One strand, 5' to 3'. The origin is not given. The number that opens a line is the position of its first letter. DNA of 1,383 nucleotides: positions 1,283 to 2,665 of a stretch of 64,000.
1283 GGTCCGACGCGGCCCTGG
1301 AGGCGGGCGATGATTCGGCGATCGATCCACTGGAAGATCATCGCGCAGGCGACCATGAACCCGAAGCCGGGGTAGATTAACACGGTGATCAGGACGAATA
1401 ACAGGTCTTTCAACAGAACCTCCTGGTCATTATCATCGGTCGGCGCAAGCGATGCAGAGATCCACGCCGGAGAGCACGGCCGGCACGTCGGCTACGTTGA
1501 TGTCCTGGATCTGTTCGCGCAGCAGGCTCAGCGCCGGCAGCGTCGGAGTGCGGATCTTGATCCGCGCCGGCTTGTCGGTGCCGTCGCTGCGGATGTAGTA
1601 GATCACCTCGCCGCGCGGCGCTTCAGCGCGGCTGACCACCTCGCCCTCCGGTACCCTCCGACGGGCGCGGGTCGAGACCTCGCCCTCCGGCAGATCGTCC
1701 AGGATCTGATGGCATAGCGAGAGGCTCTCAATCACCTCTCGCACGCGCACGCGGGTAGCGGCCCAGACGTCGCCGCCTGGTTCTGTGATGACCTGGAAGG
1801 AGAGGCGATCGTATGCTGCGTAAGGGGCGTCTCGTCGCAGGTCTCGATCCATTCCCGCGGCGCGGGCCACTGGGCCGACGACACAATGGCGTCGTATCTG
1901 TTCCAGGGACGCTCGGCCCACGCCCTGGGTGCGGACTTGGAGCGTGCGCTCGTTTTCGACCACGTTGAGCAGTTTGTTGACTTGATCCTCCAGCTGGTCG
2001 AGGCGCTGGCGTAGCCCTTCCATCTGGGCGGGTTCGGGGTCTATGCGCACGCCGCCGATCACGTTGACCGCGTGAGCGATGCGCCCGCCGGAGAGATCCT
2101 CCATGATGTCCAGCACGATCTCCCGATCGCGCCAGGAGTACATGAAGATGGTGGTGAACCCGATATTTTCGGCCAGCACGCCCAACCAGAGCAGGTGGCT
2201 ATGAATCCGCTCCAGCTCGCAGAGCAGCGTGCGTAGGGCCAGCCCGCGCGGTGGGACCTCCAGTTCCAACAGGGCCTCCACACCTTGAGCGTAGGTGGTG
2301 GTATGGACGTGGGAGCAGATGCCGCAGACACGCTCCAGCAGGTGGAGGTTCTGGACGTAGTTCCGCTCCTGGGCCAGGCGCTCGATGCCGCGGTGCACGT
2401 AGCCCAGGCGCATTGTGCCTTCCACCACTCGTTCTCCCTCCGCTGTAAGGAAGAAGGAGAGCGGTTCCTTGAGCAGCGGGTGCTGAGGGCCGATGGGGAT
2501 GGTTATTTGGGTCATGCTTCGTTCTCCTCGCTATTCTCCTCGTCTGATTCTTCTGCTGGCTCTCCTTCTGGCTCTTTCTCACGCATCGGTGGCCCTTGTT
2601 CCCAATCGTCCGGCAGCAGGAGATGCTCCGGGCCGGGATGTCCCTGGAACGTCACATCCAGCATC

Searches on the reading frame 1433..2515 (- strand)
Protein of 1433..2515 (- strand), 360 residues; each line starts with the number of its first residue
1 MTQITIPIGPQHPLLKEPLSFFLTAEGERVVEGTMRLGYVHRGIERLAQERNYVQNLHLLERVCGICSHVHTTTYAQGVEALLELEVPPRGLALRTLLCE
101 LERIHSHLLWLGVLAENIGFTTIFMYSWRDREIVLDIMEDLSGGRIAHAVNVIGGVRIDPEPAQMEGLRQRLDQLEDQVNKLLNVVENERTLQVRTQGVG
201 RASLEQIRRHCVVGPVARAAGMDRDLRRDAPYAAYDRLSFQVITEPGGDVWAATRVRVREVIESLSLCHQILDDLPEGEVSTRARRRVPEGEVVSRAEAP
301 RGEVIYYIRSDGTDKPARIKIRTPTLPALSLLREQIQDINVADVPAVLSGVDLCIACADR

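Call 58: find_encoding_contigs(protein=window:1433-2515:-, flank=10000, max_places=3)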
Protein window:1433-2515:- (360 aa): 3 contigs read that carry it; 3 places shown.
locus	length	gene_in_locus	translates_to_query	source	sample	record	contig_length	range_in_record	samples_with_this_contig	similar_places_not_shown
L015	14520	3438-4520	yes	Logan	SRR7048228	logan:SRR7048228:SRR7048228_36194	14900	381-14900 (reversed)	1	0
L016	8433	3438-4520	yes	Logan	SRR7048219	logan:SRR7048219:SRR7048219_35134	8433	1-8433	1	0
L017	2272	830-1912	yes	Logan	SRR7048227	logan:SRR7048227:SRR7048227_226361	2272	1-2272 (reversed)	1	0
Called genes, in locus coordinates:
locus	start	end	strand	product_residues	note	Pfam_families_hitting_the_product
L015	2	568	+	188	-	?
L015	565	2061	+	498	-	PF00361:Proton_antipo_M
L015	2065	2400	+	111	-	-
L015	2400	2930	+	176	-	PF01058:Oxidored_q6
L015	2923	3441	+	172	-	PF00329:Complex1_30kDa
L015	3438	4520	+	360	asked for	PF00374:NiFeSe_Hases, PF00346:Complex1_49kDa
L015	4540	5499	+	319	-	PF00146:NADHdh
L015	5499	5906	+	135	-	PF13183:Fer4_8 (faint), PF14697:Fer4_21 (faint), PF12797:Fer4_2 (faint), PF12837:Fer4_6 (weak), PF13237:Fer4_10, PF12838:Fer4_7, PF13187:Fer4_9 (weak), PF00037:Fer4 (weak), +2 more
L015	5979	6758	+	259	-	PF01479:S4, PF01728:FtsJ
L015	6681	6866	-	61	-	-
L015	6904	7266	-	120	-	PF22746:SHOCT-like_DUF2089-C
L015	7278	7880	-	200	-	PF22746:SHOCT-like_DUF2089-C (weak)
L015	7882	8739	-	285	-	-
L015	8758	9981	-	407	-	PF01941:AdoMet_Synthase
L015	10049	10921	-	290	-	PF01986:DUF123, PF00293:NUDIX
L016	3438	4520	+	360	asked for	PF00374:NiFeSe_Hases, PF00346:Complex1_49kDa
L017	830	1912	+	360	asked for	PF00374:NiFeSe_Hases, PF00346:Complex1_49kDa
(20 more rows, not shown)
